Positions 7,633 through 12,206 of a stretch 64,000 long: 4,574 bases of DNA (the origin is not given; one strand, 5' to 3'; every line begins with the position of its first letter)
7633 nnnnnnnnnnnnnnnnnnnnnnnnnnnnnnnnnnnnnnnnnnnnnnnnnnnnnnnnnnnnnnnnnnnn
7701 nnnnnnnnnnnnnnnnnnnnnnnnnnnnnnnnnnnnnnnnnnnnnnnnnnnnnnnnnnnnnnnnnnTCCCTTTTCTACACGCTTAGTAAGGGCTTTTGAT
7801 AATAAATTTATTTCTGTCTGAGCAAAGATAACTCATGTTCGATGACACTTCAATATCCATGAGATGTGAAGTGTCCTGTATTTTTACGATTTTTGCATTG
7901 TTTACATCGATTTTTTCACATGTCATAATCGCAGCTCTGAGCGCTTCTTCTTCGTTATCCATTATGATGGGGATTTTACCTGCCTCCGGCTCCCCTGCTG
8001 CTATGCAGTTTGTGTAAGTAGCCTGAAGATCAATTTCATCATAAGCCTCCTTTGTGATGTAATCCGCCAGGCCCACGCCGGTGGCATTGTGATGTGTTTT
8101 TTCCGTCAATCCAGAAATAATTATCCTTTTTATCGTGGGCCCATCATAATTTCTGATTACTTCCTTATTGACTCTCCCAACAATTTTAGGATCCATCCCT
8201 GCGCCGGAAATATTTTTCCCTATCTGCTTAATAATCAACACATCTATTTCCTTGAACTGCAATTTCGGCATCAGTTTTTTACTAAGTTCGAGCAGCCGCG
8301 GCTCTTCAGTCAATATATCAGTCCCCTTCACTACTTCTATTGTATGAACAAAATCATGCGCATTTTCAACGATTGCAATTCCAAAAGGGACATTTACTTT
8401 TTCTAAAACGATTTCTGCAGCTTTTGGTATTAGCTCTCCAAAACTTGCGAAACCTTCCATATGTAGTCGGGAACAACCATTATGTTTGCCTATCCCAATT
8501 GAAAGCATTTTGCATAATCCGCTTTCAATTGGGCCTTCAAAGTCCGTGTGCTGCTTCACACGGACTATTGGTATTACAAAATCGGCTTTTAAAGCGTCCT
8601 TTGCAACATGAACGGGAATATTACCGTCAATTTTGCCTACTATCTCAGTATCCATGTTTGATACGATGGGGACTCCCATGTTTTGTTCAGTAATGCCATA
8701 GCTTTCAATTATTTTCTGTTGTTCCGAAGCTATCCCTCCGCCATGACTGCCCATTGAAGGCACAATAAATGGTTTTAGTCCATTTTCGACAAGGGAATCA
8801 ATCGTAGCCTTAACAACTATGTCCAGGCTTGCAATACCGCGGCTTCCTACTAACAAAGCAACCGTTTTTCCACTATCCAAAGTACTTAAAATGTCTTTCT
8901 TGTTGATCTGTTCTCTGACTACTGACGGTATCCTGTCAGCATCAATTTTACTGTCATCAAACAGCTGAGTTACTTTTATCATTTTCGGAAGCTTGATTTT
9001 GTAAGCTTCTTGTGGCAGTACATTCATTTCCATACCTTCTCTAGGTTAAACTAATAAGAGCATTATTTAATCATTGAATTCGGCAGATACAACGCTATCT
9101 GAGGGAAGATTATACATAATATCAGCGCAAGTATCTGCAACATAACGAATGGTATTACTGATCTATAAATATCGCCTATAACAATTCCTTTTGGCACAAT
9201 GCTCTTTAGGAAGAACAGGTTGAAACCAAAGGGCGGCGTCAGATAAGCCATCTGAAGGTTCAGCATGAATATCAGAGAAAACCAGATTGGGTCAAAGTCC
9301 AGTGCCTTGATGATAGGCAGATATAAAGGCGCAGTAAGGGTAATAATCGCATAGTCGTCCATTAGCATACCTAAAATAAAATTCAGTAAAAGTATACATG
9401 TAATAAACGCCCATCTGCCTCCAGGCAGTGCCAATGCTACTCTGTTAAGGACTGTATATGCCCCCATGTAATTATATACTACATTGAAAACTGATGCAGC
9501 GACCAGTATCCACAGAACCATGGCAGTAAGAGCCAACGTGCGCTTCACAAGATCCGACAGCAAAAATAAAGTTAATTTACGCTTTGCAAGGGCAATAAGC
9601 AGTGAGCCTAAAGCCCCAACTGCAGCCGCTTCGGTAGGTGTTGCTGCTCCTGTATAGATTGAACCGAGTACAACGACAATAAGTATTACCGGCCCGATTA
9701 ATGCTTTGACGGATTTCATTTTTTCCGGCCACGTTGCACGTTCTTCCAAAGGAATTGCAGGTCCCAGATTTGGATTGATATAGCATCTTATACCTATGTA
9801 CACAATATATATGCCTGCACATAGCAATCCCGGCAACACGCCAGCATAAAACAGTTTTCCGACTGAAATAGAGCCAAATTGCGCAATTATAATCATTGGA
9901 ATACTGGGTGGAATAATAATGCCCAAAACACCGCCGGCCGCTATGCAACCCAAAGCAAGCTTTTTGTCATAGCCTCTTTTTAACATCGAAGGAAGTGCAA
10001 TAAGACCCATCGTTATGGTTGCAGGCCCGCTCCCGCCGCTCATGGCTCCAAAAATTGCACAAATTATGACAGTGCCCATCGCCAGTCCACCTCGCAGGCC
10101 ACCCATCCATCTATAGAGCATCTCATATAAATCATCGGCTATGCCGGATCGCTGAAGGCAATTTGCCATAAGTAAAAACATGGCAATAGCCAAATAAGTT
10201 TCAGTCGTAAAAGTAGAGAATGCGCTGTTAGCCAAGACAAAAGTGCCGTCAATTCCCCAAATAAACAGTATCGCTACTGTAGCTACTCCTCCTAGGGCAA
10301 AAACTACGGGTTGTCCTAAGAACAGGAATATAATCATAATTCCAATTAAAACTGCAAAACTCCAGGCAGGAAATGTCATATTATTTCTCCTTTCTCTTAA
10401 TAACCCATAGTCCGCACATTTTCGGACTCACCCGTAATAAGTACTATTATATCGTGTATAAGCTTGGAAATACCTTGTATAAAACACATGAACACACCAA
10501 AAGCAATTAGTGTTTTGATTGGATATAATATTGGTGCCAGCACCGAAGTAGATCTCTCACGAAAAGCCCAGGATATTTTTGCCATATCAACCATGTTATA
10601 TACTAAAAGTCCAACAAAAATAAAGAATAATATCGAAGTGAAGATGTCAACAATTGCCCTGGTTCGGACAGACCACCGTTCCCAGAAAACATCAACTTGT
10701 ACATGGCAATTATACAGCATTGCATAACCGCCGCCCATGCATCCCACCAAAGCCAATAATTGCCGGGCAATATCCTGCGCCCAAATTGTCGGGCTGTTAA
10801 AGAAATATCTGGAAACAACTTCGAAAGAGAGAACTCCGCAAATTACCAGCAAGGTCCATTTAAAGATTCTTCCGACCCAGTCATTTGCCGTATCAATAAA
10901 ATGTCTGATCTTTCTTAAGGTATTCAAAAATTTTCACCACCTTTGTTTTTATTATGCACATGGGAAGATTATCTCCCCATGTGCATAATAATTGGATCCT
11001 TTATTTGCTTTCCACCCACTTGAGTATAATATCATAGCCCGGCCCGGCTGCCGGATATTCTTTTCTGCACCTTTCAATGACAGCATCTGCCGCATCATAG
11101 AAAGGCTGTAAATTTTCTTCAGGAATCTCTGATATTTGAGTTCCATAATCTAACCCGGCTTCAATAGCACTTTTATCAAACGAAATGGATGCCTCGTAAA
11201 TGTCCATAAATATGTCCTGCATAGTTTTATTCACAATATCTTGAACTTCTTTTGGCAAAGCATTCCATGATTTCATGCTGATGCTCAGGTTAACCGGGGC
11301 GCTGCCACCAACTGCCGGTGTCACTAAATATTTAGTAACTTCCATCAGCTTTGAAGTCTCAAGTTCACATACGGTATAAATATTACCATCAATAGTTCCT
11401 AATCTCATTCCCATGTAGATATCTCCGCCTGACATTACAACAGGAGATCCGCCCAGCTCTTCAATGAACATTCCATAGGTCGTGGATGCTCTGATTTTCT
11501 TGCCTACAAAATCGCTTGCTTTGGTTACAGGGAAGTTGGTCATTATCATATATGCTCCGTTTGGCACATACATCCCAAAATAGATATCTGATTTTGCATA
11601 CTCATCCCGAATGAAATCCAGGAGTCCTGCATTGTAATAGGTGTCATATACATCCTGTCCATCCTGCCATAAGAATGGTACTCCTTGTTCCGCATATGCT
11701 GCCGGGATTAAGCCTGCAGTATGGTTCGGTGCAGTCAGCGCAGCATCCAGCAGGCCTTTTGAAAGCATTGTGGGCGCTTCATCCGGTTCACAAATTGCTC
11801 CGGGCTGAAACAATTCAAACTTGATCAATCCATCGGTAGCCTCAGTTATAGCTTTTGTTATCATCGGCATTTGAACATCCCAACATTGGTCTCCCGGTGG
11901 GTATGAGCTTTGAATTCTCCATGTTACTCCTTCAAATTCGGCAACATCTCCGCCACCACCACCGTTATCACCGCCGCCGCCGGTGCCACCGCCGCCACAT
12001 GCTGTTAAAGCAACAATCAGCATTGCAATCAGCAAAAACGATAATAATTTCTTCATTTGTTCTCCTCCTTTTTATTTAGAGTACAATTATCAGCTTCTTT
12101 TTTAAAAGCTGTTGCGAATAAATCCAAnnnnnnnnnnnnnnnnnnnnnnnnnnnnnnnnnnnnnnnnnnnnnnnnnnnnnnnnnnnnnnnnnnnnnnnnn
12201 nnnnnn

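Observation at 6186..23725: About 16 kb, 15-gene catabolic block under a near-consensus sigma-54 promoter and a PAS-type enhancer-binding protein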

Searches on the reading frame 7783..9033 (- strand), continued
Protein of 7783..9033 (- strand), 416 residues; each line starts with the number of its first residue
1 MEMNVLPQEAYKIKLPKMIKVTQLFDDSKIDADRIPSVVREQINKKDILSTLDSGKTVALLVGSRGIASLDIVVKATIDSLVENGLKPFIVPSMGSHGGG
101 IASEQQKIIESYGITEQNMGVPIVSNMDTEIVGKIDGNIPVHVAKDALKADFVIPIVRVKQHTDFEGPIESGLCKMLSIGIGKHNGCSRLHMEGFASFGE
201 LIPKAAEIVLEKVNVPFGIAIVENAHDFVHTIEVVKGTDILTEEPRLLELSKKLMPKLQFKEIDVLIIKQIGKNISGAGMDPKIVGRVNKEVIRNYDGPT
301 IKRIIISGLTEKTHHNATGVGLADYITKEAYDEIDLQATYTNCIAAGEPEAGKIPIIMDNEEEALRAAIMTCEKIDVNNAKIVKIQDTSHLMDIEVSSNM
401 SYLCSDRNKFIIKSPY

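Call 80: fold_search(model_id=the predicted structure, library=pdb)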
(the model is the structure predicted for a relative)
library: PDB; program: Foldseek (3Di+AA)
matches with E <= 10: 1508; with E <= 0.001: 19
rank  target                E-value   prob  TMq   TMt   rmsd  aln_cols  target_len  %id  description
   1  7s91                  3.6e-10  1.00  0.44  0.45   9.0       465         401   14  Structure of the malate racemase mar2 apoprotein from Thermoanaerobacterium thermosaccharolyticum at 2.25 angstroms reso (released 2021-10-13)
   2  9q3j_E                4.5e-10  1.00  0.57  0.53   8.3       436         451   15  Structures of LarA-like nickel-pincer nucleotide cofactor-utilizing enzyme with a single catalytic histidine residue f (released 2025-09-17)
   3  4nar                  8.4e-10  1.00  0.52  0.51   8.9       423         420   16  Crystal Structure of the Q9WYS3 protein from Thermotoga maritima. Northeast Structural Genomics Consortium Target VR152 (released 2013-11-06)
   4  9q3j_G                1.1e-09  1.00  0.55  0.51   8.6       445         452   16  Structures of LarA-like nickel-pincer nucleotide cofactor-utilizing enzyme with a single catalytic histidine residue f (released 2025-09-17)
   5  6d6z                  1.1e-09  1.00  0.47  0.49   9.0       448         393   16  Structure of the malate racemase apoprotein from Thermoanaerobacterium thermosaccharolyticum (released 2019-04-24)
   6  2yjg_A                2.5e-09  1.00  0.54  0.53   7.7       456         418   14  Structure of the lactate racemase apoprotein from Thermoanaerobacterium thermosaccharolyticum (released 2012-05-30)
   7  9q3k_A                2.8e-09  1.00  0.60  0.52   8.2       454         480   12  Structure of LarA-like nickel-pincer nucleotide cofactor-utilizing enzyme with a single catalytic histidine residue fr (released 2025-09-24)
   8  2yjg_B                3.5e-09  1.00  0.51  0.50   9.4       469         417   13  Structure of the lactate racemase apoprotein from Thermoanaerobacterium thermosaccharolyticum (released 2012-05-30)
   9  9q3j_H                3.9e-09  1.00  0.55  0.51  10.3       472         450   15  Structures of LarA-like nickel-pincer nucleotide cofactor-utilizing enzyme with a single catalytic histidine residue f (released 2025-09-17)
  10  9q3j_D                4.1e-09  1.00  0.55  0.51   7.3       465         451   14  Structures of LarA-like nickel-pincer nucleotide cofactor-utilizing enzyme with a single catalytic histidine residue f (released 2025-09-17)
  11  9eia_B                4.1e-09  1.00  0.53  0.52   9.6       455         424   13  A broad-substrate spectrum lactate racemase A from Isosphaera pallida in complex with copurified D-lactate (released 2025-01-29)
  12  9q3j_A                9.1e-09  1.00  0.56  0.52   7.4       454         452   14  Structures of LarA-like nickel-pincer nucleotide cofactor-utilizing enzyme with a single catalytic histidine residue f (released 2025-09-17)
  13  9eia_A                2.1e-08  1.00  0.54  0.53   8.3       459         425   12  A broad-substrate spectrum lactate racemase A from Isosphaera pallida in complex with copurified D-lactate (released 2025-01-29)
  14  9eid                  6.3e-08  1.00  0.53  0.51   9.2       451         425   12  A broad-substrate spectrum lactate racemase A from Isosphaera pallida in complex with D-2-Hydroxybutyrate (released 2025-01-29)
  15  5huq_B                8.1e-07  1.00  0.54  0.52   8.4       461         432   13  A tethered niacin-derived pincer complex with a nickel-carbon bond in lactate racemase (released 2016-02-10)
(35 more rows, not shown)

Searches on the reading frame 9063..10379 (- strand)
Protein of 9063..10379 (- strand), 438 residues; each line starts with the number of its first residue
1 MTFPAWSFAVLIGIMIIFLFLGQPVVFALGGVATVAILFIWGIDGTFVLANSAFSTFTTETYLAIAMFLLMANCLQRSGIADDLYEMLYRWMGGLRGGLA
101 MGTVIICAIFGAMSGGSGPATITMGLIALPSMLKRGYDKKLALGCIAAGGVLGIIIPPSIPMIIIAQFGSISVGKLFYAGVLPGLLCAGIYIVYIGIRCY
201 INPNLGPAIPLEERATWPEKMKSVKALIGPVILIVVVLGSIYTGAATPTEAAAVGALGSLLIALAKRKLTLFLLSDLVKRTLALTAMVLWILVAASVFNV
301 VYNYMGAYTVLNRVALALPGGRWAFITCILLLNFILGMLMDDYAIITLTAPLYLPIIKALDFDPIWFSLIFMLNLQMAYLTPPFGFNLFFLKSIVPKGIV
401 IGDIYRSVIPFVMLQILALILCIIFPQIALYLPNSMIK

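Call 4: search_protein_families(library=pfam, proteins=[window:9063-10379:-])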
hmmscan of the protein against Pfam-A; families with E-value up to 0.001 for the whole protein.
window:9063-10379:- (438 aa): 1 family
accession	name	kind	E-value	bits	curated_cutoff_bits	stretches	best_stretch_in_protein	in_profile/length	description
PF06808.19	DctM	-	3.8e-86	289.9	23.8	1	12-428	1-413/413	Tripartite ATP-independent periplasmic transporter, DctM component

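Call 6: search_protein_families(library=ncbifam, proteins=[window:9063-10379:-], max_evalue=0.00001)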
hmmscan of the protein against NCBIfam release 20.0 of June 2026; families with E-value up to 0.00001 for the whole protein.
window:9063-10379:- (438 aa): 3 families
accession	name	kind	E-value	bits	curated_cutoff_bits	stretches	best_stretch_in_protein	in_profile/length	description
TIGR00786.1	dctM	subfamily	1.1e-93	314.2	268.45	1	22-433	1-405/405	TRAP transporter large permease subunit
NF011634.1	PRK15060.1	equivalog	3.8e-35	121.8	800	1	11-428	6-416/425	2,3-diketo-L-gulonate TRAP transporter large permease YiaN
TIGR02123.1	TRAP_fused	subfamily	1.9e-17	63.2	320.65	1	6-387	115-495/615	TRAP transporter fused permease subunit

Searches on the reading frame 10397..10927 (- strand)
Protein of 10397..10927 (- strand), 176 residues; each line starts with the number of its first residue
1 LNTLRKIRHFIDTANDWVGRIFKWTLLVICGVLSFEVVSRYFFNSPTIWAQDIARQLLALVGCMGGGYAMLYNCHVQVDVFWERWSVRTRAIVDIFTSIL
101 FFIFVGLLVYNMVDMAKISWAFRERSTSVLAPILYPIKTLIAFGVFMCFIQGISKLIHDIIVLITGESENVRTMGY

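Call 4: search_protein_families(library=pfam, proteins=[window:10397-10927:-])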
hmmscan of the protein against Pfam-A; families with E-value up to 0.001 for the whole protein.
window:10397-10927:- (176 aa): 1 family
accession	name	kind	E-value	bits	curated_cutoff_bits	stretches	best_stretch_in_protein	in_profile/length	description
PF04290.18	DctQ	-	1.1e-24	87.3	28.3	1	29-159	1-129/132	Tripartite ATP-independent periplasmic transporters, DctQ component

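Call 6: search_protein_families(library=ncbifam, proteins=[window:10397-10927:-], max_evalue=0.00001)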
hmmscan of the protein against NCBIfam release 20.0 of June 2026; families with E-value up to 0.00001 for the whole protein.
window:10397-10927:- (176 aa): 0 families

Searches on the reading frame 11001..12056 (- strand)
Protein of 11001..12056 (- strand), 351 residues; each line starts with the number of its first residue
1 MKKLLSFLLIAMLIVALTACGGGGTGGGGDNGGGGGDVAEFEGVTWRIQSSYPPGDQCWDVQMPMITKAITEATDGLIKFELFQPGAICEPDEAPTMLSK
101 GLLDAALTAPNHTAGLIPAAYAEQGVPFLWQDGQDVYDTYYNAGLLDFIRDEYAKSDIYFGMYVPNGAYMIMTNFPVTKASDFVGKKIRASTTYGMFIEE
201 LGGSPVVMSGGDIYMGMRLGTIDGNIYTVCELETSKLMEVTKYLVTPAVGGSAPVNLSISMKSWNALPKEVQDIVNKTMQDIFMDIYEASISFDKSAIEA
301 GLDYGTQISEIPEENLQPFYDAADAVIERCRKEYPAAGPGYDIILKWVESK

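Call 4: search_protein_families(library=pfam, proteins=[window:11001-12056:-])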
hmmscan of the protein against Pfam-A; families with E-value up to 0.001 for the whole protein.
window:11001-12056:- (351 aa): 1 family
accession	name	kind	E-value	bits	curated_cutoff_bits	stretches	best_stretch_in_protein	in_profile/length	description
PF03480.18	DctP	-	6.3e-38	131.2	23.4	1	65-329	17-281/286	Bacterial extracellular solute-binding protein, family 7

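Call 6: search_protein_families(library=ncbifam, proteins=[window:11001-12056:-], max_evalue=0.00001)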
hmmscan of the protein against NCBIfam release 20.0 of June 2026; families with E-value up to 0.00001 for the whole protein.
window:11001-12056:- (351 aa): 2 families
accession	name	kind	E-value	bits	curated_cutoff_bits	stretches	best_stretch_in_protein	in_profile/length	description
NF037995.1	TRAP_S1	subfamily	2.9e-26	92.4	50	1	52-317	5-269/271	TRAP transporter substrate-binding protein DctP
TIGR00787.1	dctP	subfamily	1.5e-23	83.5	175.05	1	65-281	17-233/257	DctP family TRAP transporter solute-binding subunit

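Call 15: search_solved_structures(query=window:11001-12056:-, max_evalue=0.00001)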
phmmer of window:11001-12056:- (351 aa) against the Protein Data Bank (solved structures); distinct sequences matched with E-value up to 0.00001: 71 (the best 60 are shown).
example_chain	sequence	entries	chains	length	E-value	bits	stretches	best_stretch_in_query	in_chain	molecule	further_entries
4pe3_A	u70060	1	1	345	5.2e-17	65.4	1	46-346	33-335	TRAP dicarboxylate transporter-DctP subunit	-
2zzv_A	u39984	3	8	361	4.3e-16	62.4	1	38-281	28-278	ABC transporter, solute-binding protein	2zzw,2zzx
2hzk_A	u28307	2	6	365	5.9e-16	62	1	42-341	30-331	TRAP-T family sorbitol/mannitol transporter, periplasmic binding protein, SmoM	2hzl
4p1l_A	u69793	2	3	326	4.8e-15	58.9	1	45-321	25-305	TRAP dicarboxylate transporter, DctP subunit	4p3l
2vpn_A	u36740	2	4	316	5.4e-13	52.2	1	80-329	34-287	PERIPLASMIC SUBSTRATE BINDING PROTEIN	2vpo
3gyy_A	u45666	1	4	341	5.8e-13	52.1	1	74-329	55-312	Periplasmic substrate binding protein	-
4n8y_A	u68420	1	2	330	7.7e-13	51.7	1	63-328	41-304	Putative TRAP-type C4-dicarboxylate transport system, binding periplasmic protein (DctP su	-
7e9y_A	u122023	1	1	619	8.9e-13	51.5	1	38-231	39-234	Lactate-binding periplasmic protein TTHA0766,Lactate-binding periplasmic protein TTHA0766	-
4nn3_A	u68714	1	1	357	1.9e-12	50.4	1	39-311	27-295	TRAP dicarboxylate transporter, DctP subunit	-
4p1e_A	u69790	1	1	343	1.1e-11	47.9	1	40-329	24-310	TRAP dicarboxylate transporter, DctP subunit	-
4pf8_A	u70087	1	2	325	1.2e-11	47.8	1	64-328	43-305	TRAP-T family transporter, DctP (Periplasmic binding) subunit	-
4xfe_A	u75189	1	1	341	1.6e-11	47.4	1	66-334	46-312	TRAP dicarboxylate transporter subunit DctP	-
4p47_A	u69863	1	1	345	2.3e-11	46.9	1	63-334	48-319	TRAP dicarboxylate transporter, DctP subunit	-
4o94_A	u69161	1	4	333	1.5e-10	44.1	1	74-282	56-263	TRAP dicarboxylate transporter DctP subunit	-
4yzz_A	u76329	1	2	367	1.8e-10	43.9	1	25-327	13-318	TRAP TRANSPORTER SOLUTE BINDING PROTEIN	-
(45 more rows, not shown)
